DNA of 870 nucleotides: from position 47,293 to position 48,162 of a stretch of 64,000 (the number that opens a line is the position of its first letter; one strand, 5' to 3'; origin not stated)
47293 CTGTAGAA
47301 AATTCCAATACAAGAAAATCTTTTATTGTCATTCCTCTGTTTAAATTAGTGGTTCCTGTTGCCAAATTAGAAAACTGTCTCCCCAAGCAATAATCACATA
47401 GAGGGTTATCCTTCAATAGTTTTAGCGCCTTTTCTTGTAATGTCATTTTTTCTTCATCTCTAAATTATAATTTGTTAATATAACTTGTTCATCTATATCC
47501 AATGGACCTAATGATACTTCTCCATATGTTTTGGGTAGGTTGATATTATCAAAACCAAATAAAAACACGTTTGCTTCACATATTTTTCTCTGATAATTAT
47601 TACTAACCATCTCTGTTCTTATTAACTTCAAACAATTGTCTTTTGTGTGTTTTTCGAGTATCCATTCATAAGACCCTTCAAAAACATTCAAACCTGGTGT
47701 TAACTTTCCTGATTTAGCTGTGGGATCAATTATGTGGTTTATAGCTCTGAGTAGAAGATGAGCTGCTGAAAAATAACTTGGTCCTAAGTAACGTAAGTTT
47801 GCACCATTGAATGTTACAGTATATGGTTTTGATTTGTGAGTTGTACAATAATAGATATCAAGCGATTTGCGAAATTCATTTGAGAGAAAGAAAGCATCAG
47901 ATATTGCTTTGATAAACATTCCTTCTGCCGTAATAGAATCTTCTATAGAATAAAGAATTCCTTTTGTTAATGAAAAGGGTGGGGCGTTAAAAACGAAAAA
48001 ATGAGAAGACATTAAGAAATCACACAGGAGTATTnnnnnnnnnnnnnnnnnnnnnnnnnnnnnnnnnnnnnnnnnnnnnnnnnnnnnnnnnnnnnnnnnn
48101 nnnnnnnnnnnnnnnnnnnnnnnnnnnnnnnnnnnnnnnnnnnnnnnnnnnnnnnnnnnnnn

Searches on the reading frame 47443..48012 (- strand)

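Call 24: search_protein_families(library=pfam, proteins=[window:47443-48012:-], max_evalue=0.01)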
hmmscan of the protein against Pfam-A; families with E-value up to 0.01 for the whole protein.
window:47443-48012:- (189 aa): 1 family
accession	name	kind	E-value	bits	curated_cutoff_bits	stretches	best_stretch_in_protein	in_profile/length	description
PF04013.17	Methyltrn_RNA_2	-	0.0029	17.8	25.5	1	34-128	33-128/198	Putative SAM-dependent RNA methyltransferase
